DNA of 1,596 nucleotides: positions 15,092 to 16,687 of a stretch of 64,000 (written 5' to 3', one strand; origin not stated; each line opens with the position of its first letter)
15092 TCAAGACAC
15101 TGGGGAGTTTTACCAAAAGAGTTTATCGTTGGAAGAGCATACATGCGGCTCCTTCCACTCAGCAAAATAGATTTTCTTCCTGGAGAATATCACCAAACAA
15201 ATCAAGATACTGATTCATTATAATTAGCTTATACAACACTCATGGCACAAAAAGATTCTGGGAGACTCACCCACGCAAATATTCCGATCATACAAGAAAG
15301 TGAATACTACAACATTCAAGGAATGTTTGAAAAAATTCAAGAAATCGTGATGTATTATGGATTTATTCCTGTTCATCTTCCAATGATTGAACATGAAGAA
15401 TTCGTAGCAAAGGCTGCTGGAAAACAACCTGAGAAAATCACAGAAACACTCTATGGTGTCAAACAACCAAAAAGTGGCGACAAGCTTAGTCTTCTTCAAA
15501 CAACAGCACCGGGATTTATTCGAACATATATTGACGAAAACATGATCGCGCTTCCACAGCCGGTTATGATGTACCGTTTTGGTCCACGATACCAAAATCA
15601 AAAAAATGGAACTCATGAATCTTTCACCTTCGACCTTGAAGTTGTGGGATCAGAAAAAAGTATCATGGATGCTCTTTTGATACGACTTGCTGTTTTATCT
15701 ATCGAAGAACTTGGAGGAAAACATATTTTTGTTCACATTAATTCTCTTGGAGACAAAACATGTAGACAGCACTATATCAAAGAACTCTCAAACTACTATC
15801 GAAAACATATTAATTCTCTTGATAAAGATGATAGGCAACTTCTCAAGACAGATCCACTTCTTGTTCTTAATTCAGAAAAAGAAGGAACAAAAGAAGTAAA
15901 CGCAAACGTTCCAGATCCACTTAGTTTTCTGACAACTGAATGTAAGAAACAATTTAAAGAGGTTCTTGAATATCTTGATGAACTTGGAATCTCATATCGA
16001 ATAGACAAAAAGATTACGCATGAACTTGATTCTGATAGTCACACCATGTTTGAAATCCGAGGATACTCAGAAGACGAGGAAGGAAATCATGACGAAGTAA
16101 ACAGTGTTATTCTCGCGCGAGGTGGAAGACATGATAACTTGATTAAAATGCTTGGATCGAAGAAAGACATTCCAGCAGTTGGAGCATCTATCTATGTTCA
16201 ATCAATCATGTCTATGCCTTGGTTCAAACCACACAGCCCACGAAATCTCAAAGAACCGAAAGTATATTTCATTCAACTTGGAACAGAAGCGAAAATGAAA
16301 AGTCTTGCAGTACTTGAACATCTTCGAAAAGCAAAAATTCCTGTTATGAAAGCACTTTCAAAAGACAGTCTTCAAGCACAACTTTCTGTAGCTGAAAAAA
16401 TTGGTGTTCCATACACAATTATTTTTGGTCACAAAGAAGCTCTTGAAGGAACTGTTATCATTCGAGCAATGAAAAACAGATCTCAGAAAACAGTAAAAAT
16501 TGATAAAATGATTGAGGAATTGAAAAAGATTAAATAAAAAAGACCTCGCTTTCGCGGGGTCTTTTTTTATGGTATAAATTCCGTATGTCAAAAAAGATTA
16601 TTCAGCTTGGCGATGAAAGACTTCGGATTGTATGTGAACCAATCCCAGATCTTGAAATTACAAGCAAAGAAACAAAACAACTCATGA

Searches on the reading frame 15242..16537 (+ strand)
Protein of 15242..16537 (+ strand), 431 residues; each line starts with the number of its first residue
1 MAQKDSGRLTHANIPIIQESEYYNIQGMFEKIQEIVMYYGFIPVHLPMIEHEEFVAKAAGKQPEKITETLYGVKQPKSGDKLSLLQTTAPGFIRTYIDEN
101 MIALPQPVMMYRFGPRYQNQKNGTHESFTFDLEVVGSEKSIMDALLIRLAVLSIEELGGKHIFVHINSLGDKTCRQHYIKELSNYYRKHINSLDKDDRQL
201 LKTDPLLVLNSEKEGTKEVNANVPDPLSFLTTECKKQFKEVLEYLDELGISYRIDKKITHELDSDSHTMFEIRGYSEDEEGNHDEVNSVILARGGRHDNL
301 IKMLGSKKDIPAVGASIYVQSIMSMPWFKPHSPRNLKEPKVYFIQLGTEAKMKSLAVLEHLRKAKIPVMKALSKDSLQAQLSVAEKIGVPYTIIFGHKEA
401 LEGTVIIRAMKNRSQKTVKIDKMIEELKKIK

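Call 48: find_encoding_contigs(protein=window:15242-16537:+, flank=10000, max_places=10)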
Protein window:15242-16537:+ (431 aa): 20 contigs read that carry it; 10 places shown.
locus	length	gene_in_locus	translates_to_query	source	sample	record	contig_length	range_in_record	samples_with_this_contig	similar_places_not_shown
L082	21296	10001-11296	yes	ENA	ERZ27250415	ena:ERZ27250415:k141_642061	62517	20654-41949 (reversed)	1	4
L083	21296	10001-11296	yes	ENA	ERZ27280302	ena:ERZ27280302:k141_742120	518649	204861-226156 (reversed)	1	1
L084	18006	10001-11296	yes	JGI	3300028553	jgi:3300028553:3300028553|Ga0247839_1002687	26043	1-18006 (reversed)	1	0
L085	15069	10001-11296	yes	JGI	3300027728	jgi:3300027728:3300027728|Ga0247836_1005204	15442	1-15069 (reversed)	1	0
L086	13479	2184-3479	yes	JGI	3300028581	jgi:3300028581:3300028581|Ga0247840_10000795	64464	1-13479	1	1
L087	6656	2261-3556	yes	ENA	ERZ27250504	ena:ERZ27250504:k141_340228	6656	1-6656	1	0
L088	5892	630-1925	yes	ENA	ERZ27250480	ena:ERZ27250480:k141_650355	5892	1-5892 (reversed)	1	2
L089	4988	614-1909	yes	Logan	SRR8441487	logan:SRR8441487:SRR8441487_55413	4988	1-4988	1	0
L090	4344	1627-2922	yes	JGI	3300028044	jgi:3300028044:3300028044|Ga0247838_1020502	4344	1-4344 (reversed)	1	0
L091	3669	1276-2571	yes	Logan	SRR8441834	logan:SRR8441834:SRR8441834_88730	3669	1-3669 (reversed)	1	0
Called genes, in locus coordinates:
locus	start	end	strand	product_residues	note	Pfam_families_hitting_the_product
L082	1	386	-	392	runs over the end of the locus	-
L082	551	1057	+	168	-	PF04542:Sigma70_r2, PF08281:Sigma70_r4_2, PF04545:Sigma70_r4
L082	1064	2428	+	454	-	PF18915:DUF5667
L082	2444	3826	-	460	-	PF00932:LTD, PF18911:PKD_4 (weak), PF00801:PKD (faint)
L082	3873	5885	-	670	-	PF02534:T4SS-DNA_transf, PF10412:TrwB_AAD_bind, PF12696:TraG-D_C (faint)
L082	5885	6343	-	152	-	-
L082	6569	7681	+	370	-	PF13509:S1_2 (faint), PF21710:Spt6_S1 (faint), PF21543:CvfB_2nd (faint), PF23459:S1_RRP5 (faint), PF00575:S1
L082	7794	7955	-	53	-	-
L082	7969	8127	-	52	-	-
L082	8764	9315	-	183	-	PF01195:Pept_tRNA_hydro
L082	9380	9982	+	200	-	PF10502:Peptidase_S26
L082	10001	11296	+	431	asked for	PF13393:tRNA-synt_His, PF03129:HGTP_anticodon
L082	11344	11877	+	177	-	PF01327:Pep_deformylase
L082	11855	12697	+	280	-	PF00551:Formyl_trans_N, PF02911:Formyl_trans_C (weak)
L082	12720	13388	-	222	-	PF00160:Pro_isomerase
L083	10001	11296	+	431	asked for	PF13393:tRNA-synt_His, PF03129:HGTP_anticodon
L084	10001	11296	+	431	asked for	PF13393:tRNA-synt_His, PF03129:HGTP_anticodon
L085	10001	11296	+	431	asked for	PF13393:tRNA-synt_His, PF03129:HGTP_anticodon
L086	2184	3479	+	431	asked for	PF13393:tRNA-synt_His, PF03129:HGTP_anticodon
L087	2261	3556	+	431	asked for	PF13393:tRNA-synt_His, PF03129:HGTP_anticodon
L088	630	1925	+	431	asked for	PF13393:tRNA-synt_His, PF03129:HGTP_anticodon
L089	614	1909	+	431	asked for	PF13393:tRNA-synt_His, PF03129:HGTP_anticodon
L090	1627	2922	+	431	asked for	PF13393:tRNA-synt_His, PF03129:HGTP_anticodon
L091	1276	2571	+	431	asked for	PF13393:tRNA-synt_His, PF03129:HGTP_anticodon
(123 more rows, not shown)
